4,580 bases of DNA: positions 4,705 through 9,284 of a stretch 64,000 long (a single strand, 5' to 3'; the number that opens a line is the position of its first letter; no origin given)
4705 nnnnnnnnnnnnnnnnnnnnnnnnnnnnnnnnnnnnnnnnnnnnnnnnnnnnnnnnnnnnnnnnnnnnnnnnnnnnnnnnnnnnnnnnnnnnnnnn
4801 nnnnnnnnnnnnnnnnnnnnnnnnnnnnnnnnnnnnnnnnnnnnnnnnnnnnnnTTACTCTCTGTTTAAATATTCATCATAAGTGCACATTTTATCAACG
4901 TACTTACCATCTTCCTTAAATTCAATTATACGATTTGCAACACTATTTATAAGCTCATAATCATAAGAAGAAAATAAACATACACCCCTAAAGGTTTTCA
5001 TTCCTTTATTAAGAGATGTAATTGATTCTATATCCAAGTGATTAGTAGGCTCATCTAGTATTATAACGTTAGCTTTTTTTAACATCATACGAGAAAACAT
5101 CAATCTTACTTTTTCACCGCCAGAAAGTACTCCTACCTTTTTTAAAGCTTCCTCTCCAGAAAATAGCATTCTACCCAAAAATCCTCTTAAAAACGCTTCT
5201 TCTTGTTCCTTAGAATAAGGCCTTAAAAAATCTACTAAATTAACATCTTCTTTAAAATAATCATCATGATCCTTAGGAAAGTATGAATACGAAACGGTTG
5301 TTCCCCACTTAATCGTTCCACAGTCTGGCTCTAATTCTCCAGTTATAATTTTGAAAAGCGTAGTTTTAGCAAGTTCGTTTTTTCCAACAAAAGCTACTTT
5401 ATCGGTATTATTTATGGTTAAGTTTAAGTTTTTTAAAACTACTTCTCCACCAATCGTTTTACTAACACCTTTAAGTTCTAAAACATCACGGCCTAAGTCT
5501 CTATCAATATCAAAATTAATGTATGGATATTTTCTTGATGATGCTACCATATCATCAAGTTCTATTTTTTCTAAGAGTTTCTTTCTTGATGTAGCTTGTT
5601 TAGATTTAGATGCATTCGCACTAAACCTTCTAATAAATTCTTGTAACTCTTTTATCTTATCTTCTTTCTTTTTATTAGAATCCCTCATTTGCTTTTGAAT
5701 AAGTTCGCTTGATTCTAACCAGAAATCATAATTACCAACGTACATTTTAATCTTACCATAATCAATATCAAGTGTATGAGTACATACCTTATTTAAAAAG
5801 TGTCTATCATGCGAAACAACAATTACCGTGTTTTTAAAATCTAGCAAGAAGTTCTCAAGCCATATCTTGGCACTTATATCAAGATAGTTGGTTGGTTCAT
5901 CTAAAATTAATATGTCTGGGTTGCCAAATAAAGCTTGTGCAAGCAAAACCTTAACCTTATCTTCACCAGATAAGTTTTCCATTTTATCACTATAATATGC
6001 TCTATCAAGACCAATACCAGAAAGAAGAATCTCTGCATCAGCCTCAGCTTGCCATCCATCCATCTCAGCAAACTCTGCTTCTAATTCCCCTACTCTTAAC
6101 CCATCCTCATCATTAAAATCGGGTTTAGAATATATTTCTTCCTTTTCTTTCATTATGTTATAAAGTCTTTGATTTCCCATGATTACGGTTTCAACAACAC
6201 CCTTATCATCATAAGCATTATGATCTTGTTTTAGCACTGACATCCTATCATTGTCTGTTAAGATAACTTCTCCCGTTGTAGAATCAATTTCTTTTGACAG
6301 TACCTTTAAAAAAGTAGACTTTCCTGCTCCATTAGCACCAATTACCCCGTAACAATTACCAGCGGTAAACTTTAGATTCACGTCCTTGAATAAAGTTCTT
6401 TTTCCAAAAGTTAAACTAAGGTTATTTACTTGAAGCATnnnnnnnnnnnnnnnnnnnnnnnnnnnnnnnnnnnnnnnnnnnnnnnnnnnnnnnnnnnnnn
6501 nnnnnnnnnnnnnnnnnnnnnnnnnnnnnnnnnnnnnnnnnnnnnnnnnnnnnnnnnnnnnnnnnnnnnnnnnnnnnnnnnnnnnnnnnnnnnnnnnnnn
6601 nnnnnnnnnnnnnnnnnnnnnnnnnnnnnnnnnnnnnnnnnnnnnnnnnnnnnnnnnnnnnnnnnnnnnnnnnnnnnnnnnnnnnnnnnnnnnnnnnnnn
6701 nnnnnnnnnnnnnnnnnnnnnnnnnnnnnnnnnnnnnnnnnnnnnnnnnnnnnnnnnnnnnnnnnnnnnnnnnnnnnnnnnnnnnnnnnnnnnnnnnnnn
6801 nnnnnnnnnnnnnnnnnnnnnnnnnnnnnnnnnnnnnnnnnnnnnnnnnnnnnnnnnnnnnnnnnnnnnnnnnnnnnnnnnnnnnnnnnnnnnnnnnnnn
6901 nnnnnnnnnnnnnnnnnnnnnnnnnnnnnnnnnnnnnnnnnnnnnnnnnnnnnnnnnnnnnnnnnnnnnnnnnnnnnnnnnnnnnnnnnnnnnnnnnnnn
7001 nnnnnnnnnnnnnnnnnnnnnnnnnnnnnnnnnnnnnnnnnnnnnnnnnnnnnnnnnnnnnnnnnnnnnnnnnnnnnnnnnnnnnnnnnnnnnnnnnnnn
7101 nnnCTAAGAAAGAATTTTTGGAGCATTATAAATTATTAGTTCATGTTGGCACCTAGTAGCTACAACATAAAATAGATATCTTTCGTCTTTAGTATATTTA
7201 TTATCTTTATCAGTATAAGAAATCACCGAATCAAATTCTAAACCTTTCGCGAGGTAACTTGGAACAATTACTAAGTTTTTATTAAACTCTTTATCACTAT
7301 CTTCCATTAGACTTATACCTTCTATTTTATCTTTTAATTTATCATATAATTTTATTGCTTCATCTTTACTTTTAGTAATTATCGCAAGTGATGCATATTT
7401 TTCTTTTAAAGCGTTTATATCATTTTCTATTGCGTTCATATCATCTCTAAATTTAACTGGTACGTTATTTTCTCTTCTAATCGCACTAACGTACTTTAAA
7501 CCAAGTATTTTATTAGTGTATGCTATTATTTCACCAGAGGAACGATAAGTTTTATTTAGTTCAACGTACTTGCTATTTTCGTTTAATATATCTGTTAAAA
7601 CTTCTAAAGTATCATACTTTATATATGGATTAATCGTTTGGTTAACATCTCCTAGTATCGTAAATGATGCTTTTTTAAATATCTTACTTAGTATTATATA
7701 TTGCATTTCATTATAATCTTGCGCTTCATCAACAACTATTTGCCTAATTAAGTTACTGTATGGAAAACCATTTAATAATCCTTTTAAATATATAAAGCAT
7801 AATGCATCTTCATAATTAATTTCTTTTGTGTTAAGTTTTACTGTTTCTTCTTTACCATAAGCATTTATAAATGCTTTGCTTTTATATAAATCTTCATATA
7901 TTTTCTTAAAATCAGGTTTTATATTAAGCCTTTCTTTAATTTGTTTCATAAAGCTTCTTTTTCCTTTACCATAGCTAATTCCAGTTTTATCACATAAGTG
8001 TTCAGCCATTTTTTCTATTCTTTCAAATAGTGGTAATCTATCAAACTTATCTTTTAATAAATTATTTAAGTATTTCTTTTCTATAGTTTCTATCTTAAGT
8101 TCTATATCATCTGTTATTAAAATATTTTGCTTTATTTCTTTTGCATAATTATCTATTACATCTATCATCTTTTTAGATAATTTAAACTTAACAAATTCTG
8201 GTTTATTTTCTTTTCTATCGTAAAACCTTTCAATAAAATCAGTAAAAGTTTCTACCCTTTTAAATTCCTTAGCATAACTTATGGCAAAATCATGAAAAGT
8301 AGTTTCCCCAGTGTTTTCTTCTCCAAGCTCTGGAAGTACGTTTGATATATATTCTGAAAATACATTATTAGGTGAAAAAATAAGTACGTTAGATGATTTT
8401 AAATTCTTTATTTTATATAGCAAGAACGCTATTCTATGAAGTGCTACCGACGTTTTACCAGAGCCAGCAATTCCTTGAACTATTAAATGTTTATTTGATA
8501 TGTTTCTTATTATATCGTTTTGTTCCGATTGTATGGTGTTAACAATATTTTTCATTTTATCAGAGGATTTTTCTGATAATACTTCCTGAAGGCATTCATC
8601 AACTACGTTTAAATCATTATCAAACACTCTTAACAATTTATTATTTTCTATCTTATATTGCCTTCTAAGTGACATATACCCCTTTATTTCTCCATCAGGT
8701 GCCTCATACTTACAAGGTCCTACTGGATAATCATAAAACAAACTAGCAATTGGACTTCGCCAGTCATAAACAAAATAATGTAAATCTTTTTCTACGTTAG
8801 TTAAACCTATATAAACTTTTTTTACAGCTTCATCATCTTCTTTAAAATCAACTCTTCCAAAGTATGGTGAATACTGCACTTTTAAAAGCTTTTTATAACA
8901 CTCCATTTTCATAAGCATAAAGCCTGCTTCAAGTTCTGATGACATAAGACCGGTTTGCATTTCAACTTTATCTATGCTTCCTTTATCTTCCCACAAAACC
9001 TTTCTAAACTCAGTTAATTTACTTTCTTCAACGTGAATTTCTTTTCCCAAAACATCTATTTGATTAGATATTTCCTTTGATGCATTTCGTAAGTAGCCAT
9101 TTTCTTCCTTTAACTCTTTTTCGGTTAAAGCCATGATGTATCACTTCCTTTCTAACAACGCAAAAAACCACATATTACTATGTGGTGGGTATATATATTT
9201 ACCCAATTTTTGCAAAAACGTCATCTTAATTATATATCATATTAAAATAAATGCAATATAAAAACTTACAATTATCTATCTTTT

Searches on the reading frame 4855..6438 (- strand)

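Call 42: search_protein_families(library=pfam, proteins=[window:4855-6438:-], max_evalue=0.01)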
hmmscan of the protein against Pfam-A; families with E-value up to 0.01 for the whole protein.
window:4855-6438:- (527 aa): 10 families
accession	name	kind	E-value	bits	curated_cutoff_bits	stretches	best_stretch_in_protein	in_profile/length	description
PF00005.33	ABC_tran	-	4e-43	147.8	25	2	17-184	1-137/137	ABC transporter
PF12848.13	ABC_tran_Xtn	-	1.6e-23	83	25.9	1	223-308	1-84/85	ABC transporter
PF13304.12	AAA_21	-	2.1e-08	35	27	1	30-95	2-76/304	AAA domain, putative AbiEii toxin, Type IV TA system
PF02463.25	SMC_N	-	5.3e-07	29.7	40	1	28-482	25-185/220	RecF/RecN/SMC N terminal domain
PF01926.29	MMR_HSR1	-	0.00067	20.2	21.9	0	31-62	3-33/113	50S ribosome-binding GTPase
PF07693.20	KAP_NTPase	-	0.002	17.9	20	0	29-72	22-65/293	KAP family P-loop domain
PF00910.28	RNA_helicase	-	0.0037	18.2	21.5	0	32-57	3-33/105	RNA helicase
PF00004.35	AAA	-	0.0068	17.3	21.2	0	349-463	2-65/131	ATPase family associated with various cellular activities (AAA)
PF03193.22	RsgA_GTPase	-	0.0077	16.5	30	0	27-59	106-138/174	RsgA GTPase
PF13555.12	AAA_29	-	0.0093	16.1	27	0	17-44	12-39/61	P-loop containing region of AAA domain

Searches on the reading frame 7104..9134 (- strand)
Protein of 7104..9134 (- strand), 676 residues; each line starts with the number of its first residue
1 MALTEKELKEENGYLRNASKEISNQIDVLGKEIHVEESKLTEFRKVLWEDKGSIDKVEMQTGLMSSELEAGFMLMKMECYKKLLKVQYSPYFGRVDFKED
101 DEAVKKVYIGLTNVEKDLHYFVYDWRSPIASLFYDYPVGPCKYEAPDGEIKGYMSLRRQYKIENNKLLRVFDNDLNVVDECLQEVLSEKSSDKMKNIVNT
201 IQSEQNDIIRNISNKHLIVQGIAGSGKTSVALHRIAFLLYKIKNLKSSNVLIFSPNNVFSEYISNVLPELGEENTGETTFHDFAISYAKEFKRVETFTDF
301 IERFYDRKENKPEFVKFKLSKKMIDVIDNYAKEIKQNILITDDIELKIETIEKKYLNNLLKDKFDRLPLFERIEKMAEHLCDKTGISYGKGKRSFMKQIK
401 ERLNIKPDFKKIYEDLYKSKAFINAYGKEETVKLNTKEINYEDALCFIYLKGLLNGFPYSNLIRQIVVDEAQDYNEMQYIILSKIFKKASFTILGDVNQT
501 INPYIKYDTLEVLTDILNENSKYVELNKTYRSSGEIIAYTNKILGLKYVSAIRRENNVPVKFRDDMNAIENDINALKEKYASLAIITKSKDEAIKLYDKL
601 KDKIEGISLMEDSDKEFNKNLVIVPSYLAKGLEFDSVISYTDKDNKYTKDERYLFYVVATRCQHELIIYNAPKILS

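Call 42: search_protein_families(library=pfam, proteins=[window:7104-9134:-], max_evalue=0.01)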
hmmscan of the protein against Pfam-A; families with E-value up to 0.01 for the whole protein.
window:7104-9134:- (676 aa): 9 families
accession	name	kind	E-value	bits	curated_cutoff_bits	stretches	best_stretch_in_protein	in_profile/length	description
PF00580.27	UvrD-helicase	-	2.5e-18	67.2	23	1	203-501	3-252/271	UvrD/REP helicase N-terminal domain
PF13245.12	AAA_19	-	3.7e-10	40.5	25.1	2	465-501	93-130/134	AAA domain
PF09848.15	SLFN-g3_helicase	-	1.8e-09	37.8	24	1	391-600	39-233/354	Schlafen group 3, DNA/RNA helicase domain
PF02562.22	PhoH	-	1.3e-06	28.5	27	1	466-521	123-179/205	PhoH-like protein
PF00270.35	DEAD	-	2.4e-06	27.8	26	1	205-276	4-73/167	DEAD/DEAH box helicase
PF01443.25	Viral_helicase1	-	8.4e-06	26.2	21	0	603-670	178-228/228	Viral superfamily 1 RNA helicase core domain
PF13538.12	UvrD_C_2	-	0.00016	21.9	27.4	1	622-669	3-52/52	UvrD-like helicase C-terminal domain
PF13604.12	AAA_30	-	0.0025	18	27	0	202-230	3-34/191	AAA domain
PF13361.12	UvrD_C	-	0.0041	17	25.6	0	259-668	83-345/350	UvrD-like helicase C-terminal domain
